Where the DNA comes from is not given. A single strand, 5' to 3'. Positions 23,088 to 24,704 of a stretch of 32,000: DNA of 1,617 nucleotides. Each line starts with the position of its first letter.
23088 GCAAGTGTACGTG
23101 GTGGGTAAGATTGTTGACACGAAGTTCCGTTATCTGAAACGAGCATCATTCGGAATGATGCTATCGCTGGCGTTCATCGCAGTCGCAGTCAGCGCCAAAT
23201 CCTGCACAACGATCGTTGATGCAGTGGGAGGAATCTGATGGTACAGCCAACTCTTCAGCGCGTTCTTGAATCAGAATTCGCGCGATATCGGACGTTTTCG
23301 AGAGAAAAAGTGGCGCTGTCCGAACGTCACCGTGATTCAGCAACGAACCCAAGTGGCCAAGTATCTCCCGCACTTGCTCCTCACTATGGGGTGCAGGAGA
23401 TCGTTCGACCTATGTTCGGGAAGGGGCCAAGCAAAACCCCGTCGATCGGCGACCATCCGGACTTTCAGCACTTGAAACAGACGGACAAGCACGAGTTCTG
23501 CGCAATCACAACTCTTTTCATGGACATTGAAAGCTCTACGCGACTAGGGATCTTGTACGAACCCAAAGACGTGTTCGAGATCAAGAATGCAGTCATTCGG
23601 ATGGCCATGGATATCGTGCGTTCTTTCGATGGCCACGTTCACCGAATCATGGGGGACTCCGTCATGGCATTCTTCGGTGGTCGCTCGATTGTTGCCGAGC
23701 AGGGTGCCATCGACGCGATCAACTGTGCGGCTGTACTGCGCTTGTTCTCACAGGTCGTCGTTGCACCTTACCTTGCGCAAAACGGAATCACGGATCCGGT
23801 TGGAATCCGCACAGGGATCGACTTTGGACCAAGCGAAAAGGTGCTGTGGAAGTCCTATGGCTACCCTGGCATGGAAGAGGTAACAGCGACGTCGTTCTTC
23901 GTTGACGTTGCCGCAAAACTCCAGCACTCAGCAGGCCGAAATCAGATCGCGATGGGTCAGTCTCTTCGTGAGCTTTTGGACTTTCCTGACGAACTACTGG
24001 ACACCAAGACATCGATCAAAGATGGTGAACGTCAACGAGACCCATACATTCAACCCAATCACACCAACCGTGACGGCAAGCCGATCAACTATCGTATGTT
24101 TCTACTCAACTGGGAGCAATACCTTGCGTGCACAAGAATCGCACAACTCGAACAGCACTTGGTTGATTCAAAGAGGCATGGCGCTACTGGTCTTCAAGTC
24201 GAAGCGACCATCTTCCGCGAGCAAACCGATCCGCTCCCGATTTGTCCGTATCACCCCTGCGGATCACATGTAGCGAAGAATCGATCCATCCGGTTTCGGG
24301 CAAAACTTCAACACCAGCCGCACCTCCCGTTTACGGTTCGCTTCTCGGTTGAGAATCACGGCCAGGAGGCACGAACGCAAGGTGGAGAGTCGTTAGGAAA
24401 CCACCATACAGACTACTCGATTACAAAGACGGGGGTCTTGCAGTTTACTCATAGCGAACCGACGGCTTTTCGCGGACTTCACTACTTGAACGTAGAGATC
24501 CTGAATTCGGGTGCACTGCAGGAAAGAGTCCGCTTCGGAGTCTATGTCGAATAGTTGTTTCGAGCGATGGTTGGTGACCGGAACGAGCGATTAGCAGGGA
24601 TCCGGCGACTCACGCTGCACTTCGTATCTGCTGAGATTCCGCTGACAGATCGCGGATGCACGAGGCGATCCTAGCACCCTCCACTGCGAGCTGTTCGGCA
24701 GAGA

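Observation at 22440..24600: Lower-GC islet with an overlapping TM-effector / class III cyclase pair: Pycsar-like module with atypical architecture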

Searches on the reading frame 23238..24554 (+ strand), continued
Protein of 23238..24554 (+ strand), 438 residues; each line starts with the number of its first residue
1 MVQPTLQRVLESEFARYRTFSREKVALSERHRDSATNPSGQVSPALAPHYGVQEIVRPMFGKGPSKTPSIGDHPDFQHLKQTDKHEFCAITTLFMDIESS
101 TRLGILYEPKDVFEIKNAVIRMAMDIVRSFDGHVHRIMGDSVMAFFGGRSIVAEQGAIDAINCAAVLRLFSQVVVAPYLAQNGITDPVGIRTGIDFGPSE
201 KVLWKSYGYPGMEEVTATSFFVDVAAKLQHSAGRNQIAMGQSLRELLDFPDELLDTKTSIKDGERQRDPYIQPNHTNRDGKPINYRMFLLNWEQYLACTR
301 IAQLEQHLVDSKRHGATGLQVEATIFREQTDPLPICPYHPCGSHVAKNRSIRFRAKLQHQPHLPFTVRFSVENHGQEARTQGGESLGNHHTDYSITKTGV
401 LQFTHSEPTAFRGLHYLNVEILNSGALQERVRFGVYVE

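Call 53: predict_structure(alignment_id=A1)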
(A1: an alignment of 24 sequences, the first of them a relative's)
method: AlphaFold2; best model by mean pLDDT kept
length: 438 residues; sequences in the alignment: 24
mean_pLDDT: 89.3   pTM: 0.90
mean pLDDT of the five models: 89.3, 89.0, 88.5, 86.7, 86.7
residues with pLDDT >= 90: 321; 70-90: 77; 50-70: 19; < 50: 21
segments of 3 or more residues with pLDDT < 50: 27-45
pLDDT, mean of each block of 10 residues (from residue 1): 79 86 52 45 50 92 87 94 96 95 88 91 95 92 96 97 97 91 83 98 93 92 96 95 97 93 92 90 96 95 86 65 95 95 96 94 95 95 94 93 96 97 91 96
secondary structure, 60 per line:
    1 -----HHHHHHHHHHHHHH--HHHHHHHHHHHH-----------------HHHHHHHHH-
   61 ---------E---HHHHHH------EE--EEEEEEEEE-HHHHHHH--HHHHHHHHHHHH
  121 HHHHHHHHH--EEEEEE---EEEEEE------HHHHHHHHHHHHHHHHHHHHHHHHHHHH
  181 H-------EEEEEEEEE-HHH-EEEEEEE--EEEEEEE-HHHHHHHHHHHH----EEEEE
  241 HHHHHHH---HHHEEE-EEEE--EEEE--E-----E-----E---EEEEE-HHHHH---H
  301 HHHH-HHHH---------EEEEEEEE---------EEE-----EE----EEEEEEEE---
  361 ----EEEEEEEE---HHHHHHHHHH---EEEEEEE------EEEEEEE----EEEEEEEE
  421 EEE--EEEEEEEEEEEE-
elements in order: H6-19 H22-33 H51-59 H74-79 E90-98 H100-106 H109-129 E132-137 E141-146 H153-181 E189-197 E203-209 E212-218 H220-231 E236-240 H241-247 E254-256 E258-261 E264-267 E286-290 H292-296 H300-304 H306-309 E319-326 E336-338 E350-357 E365-372 H376-385 E389-395 E402-408 E413-423 E426-437

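Call 56: fold_search(model_id=the predicted structure, library=pdb)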
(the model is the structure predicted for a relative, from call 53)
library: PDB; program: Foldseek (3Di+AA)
matches with E <= 10: 1869; with E <= 0.001: 189
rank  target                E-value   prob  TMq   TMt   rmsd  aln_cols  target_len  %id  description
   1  8jsf_B                1.3e-21  1.00  0.48  0.80   7.4       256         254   26  Crystal structure of a cytidylate cyclase from multidrug-resistant bacterium Elizabethkingia anopheles (released 2024-07-03)
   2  8jsf_A                2.2e-21  1.00  0.48  0.82   6.5       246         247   26  Crystal structure of a cytidylate cyclase from multidrug-resistant bacterium Elizabethkingia anopheles (released 2024-07-03)
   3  1wc3_B                3.5e-13  1.00  0.38  0.82   4.8       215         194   21  Soluble adenylyl cyclase CyaC from S. platensis in complex with alpha, beta-methylene-ATP and Strontium (released 2004-12-20)
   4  1wc0_B                4.2e-13  1.00  0.38  0.82   4.8       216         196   21  Soluble adenylyl cyclase CyaC from S. platensis in complex with alpha, beta-methylene-ATP (released 2004-12-20)
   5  1wc1_B                5.2e-13  1.00  0.38  0.82   4.7       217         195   21  Soluble adenylyl cyclase CyaC from S. platensis in complex with Rp- ATPalphaS (released 2004-12-20)
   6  1wc1_A                5.2e-13  1.00  0.38  0.81   4.8       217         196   21  Soluble adenylyl cyclase CyaC from S. platensis in complex with Rp- ATPalphaS (released 2004-12-20)
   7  3r5g_B                5.5e-13  1.00  0.38  0.81   3.7       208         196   20  Crystal structure of the adenylyl cyclase CyaB from P. aeruginosa (released 2012-01-11)
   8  1wc0_A                6.9e-13  1.00  0.38  0.81   4.8       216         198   21  Soluble adenylyl cyclase CyaC from S. platensis in complex with alpha, beta-methylene-ATP (released 2004-12-20)
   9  2bw7_B                8.7e-13  1.00  0.38  0.82   4.5       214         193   21  A novel mechanism for adenylyl cyclase inhibition from the crystal structure of its complex with catechol estrogen (released 2005-07-20)
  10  1wc1_C                9.7e-13  1.00  0.38  0.83   4.7       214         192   21  Soluble adenylyl cyclase CyaC from S. platensis in complex with Rp- ATPalphaS (released 2004-12-20)
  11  3r5g_A                1.4e-12  1.00  0.38  0.81   4.6       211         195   20  Crystal structure of the adenylyl cyclase CyaB from P. aeruginosa (released 2012-01-11)
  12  1wc4_B                3.0e-12  1.00  0.38  0.82   4.8       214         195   21  Soluble adenylyl cyclase CyaC from S. platensis in complex with alpha, beta-methylene-ATP and Europium (released 2004-12-20)
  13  1wc5_D                3.5e-12  1.00  0.38  0.83   4.6       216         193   21  Soluble adenylyl cyclase CyaC from S. platensis in complex with alpha, beta-methylene-ATP in presence of bicarbonate (released 2004-12-20)
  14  2w01_C                3.5e-12  1.00  0.35  0.73   4.7       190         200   17  Crystal structure of the guanylyl cyclase Cya2 (released 2008-09-30)
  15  1wc4_A                4.4e-12  1.00  0.38  0.81   4.8       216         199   21  Soluble adenylyl cyclase CyaC from S. platensis in complex with alpha, beta-methylene-ATP and Europium (released 2004-12-20)
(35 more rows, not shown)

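Call 61: search_dna_similar(query=window:23238-24551:+, collection=phages, mode=protein, max_rows=10)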
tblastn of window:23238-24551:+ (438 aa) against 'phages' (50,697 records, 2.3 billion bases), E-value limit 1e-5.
Records with a match: 3; places in all: 3; records where one place covers at least 80% of the query: 2.
Best place of each record, by identity: <60% 3.
By first word of the organism name: Klebsiella 1; Enterococcus 1; Ruminococcus 1.
By host as written in the record: Klebsiella pneumoniae 1; Enterococcus faecalis 1; Ruminococcus sp. 1.
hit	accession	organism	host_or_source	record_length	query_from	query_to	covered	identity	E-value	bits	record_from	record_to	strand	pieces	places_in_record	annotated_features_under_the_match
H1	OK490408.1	Klebsiella phage Kp4852-2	Klebsiella pneumoniae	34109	2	423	96%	37.8%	2e-73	256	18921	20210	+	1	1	record has no annotation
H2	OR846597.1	Enterococcus phage Efs 1-1-1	Enterococcus faecalis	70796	67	437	85%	31.0%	6e-48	182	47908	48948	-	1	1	record has no annotation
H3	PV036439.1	Ruminococcus phage NatCom_28274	Ruminococcus sp.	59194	74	240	38%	29.0%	5e-6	55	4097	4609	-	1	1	hypothetical protein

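Call 62: search_dna_similar(query=window:23238-24551:+, collection=plasmids, mode=protein, max_rows=10)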
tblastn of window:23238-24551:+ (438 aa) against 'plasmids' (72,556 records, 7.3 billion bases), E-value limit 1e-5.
Records with a match: 36; places in all: 38; records where one place covers at least 80% of the query: 29.
Best place of each record, by identity: <60% 36.
By first word of the organism name: Klebsiella 16; Citrobacter 6; Escherichia 2; Alteromonas 1; Pantoea 1; Enterobacter 1; Salmonella 1; Lactococcus 1; Acinetobacter 1; Chryseobacterium 1; and 5 more.
By predicted mobility (MOB-suite, as given by PLSDB): conjugative 20; non-mobilizable 9; mobilizable 7.
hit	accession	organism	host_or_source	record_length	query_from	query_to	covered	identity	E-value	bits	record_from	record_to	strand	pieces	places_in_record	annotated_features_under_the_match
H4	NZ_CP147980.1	Alteromonas macleodii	-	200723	12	437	97%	33.7%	2e-65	234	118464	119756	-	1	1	adenylate/guanylate cyclase domain-containing protein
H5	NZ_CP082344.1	Pantoea dispersa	Canis lupus familiaris,Skin swab,Paw ...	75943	34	437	92%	34.3%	4e-59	216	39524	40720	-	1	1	adenylate/guanylate cyclase domain-containing protein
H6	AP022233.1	Enterobacter cloacae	-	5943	56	437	87%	36.2%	3e-66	236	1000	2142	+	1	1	hypothetical protein (x2)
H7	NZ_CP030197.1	Salmonella enterica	-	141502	52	437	88%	34.7%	2e-59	217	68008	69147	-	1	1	adenylate/guanylate cyclase domain-containing protein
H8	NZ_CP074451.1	Klebsiella michiganensis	Homo sapiens,urine, clean catch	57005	34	424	89%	33.6%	2e-55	205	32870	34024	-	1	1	adenylate/guanylate cyclase domain-containing protein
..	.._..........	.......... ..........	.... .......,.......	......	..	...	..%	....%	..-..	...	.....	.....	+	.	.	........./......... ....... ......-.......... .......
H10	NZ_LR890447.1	Klebsiella pneumoniae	Homo sapiens,urine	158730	34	424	89%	33.6%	2e-55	205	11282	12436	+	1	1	adenylate/guanylate cyclase domain-containing protein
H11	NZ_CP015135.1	Klebsiella pneumoniae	-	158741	34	424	89%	33.6%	2e-55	205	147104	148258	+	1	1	adenylate/guanylate cyclase domain-containing protein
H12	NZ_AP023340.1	Klebsiella pneumoniae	Homo sapiens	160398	34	424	89%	33.6%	2e-55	205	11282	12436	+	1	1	adenylate/guanylate cyclase domain-containing protein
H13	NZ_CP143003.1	Klebsiella pneumoniae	Homo sapiens,urine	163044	34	424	89%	33.6%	2e-55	205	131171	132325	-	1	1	adenylate/guanylate cyclase domain-containing protein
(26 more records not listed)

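Call 63: get_annotated_region(hit=H7, flank=2500)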
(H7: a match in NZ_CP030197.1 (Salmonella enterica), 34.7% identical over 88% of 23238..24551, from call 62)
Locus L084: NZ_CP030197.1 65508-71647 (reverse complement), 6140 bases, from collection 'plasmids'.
description: Salmonella enterica strain SA20051401 plasmid pSA20051401.1, complete sequence
organism: Salmonella enterica (NCBI taxid 28901)
taxonomy: Bacteria; Pseudomonadota; Gammaproteobacteria; Enterobacterales; Enterobacteriaceae; Salmonella; Salmonella enterica
host: -; source: -; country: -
typing (MOB-suite, as given by PLSDB): conjugative; replicon IncFIA,IncFII,rep_cluster_2165; relaxase MOBF; mating-pair formation MPF_F
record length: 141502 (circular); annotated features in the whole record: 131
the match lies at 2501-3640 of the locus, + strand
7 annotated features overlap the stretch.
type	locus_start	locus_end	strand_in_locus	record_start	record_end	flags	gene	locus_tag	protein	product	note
CDS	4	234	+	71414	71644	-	vapB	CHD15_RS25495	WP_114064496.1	type II toxin-antitoxin system VapB family antitoxin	-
CDS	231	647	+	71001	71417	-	-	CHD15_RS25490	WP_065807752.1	type II toxin-antitoxin system VapC family toxin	-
CDS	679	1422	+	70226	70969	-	-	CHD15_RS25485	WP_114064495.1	hypothetical protein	-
CDS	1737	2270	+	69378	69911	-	-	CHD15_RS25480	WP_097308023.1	Pycsar system effector family protein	-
CDS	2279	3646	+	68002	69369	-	-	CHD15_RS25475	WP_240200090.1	adenylate/guanylate cyclase domain-containing protein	GO:0009190 - cyclic nucleotide biosynthetic process [Evidence IEA]; GO:0035556 - intracellular signal transduction ...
CDS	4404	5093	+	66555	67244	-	-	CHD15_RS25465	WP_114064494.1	helix-turn-helix domain-containing protein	-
CDS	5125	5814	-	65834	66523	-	-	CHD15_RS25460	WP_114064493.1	RES family NAD+ phosphorylase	-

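Call 78: search_protein_families(library=pfam, proteins=[L010:4394-5329:+, L065:1092-1697:-], max_evalue=0.01)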
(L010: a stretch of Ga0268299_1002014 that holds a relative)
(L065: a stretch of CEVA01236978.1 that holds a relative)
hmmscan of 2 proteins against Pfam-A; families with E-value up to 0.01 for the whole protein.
L010:4394-5329:+ (311 aa): 2 families
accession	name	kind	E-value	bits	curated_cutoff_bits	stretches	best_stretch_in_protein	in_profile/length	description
PF10137.14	CAP12-PCTIR_TIR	-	3e-32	111.6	24.7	1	163-282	2-117/119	CAP12/Pycsar effector protein, TIR domain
PF00027.35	cNMP_binding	-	2.2e-10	40.8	27.5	1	54-132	7-89/89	Cyclic nucleotide-binding domain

L065:1092-1697:- (201 aa): 1 family
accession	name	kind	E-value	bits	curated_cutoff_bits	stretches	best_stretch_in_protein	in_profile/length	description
PF18415.6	HKR_ArcB_TM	-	0.0075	17.3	27.3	1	38-90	8-60/75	Histidine kinase receptor ArcB trans-membrane domain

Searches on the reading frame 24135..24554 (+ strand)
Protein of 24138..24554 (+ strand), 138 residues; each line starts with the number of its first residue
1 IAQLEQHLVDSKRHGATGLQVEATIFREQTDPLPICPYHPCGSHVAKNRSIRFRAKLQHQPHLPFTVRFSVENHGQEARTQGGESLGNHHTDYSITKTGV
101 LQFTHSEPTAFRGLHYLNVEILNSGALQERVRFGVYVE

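Call 39: search_solved_structures(query=window:24138-24554:+, max_evalue=10, show_alignments=3)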
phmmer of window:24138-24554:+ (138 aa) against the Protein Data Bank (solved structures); distinct sequences matched with E-value up to 10: 1.
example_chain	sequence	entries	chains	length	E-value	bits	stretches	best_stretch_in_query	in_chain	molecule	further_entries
9ard_A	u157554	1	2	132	0.01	19.2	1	38-137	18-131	Cytidylate cyclase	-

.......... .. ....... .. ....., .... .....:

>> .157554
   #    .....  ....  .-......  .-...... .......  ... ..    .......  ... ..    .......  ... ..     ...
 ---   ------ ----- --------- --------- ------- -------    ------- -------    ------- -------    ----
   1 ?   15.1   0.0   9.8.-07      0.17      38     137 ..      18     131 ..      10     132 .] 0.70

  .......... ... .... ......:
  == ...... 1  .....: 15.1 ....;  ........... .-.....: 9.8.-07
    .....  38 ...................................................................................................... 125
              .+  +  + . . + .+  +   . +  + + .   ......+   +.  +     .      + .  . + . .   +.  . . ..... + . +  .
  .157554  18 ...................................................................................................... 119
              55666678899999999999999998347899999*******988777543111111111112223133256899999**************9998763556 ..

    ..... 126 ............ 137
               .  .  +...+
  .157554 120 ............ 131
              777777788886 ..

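Call 64: predict_structure(alignment_id=A2)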
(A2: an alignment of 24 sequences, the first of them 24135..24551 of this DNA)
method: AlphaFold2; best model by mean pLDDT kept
length: 139 residues; sequences in the alignment: 24
mean_pLDDT: 89.1   pTM: 0.82
mean pLDDT of the five models: 89.1, 88.5, 88.4, 87.3, 85.5
residues with pLDDT >= 90: 114; 70-90: 7; 50-70: 3; < 50: 15
segments of 3 or more residues with pLDDT < 50: 1-6, 8-16
pLDDT, mean of each block of 10 residues (from residue 1): 47 56 96 95 89 96 96 97 97 97 96 96 95 94
secondary structure, 60 per line:
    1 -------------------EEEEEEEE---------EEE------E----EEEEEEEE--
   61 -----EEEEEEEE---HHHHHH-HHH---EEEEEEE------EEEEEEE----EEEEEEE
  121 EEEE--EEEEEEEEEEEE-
elements in order: E20-27 E37-39 E51-58 E66-73 H77-82 E90-96 E103-109 E114-124 E127-138

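Call 68: fold_search(model_id=the predicted structure, library=pdb)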
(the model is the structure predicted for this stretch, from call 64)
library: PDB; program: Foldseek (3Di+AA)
matches with E <= 10: 1919; with E <= 0.001: 18
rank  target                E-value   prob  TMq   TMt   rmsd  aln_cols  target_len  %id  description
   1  9ard_A                4.5e-06  1.00  0.65  0.68   3.5       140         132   21  Structure of Pycsar EcPycC cyclase immunoglobulin-like AGS-C domain (released 2024-06-19)
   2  2jht_A                2.1e-04  1.00  0.43  0.43   5.7       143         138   10  CRYSTAL STRUCTURE OF RHOGDI K135T,K138T,K141T MUTANT (released 2007-05-08)
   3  3hrz_B                2.3e-04  1.00  0.40  0.27  16.8       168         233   15  Cobra Venom Factor (CVF) in complex with human factor B (released 2009-07-07)
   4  1ft3_B                3.6e-04  1.00  0.44  0.44   5.4       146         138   10  CRYSTAL STRUCTURE OF TRUNCATED RHOGDI K141A MUTANT (released 2001-05-02)
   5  2jhs                  4.8e-04  1.00  0.43  0.44   5.7       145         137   11  CRYSTAL STRUCTURE OF RHOGDI K135H,K138H,K141H MUTANT (released 2007-05-08)
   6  9x53                  5.0e-04  1.00  0.45  0.46   5.6       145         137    9  Crystal structure of RhoGDI2 in complex with Compound HR3119 (released 2025-10-29)
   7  2jhz_A                5.0e-04  1.00  0.44  0.44   6.1       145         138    9  CRYSTAL STRUCTURE OF RHOGDI E155S, E157S MUTANT (released 2007-05-08)
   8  4f38_B                5.6e-04  1.00  0.43  0.34   6.7       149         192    9  Crystal structure of geranylgeranylated RhoA in complex with RhoGDI in its active GPPNHP-bound form (released 2012-05-23)
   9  2xwc                  6.5e-04  1.00  0.48  0.35   6.7       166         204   10  Crystal structure of the DNA binding domain of human TP73 refined at 1.8 A resolution (released 2010-11-17)
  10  1doa_B                6.5e-04  1.00  0.43  0.33   6.5       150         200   11  Structure of the rho family gtp-binding protein cdc42 in complex with the multifunctional regulator rhogdi (released 2000-02-09)
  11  1hh4_D                6.5e-04  1.00  0.42  0.34   6.2       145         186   10  Rac1-RhoGDI complex involved in NADPH oxidase activation (released 2001-08-28)
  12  1fso                  6.9e-04  1.00  0.44  0.45   5.4       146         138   10  CRYSTAL STRUCTURE OF TRUNCATED HUMAN RHOGDI QUADRUPLE MUTANT (released 2001-05-02)
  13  5h1d                  7.3e-04  1.00  0.45  0.46   5.5       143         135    8  Crystal structure of C-terminal of RhoGDI2 (released 2016-10-26)
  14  1cc0_E                7.3e-04  1.00  0.42  0.35   6.9       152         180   10  CRYSTAL STRUCTURE OF THE RHOA.GDP-RHOGDI COMPLEX (released 2000-01-07)
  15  1ds6_B                7.7e-04  1.00  0.44  0.37   7.2       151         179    9  CRYSTAL STRUCTURE OF A RAC-RHOGDI COMPLEX (released 2000-07-12)
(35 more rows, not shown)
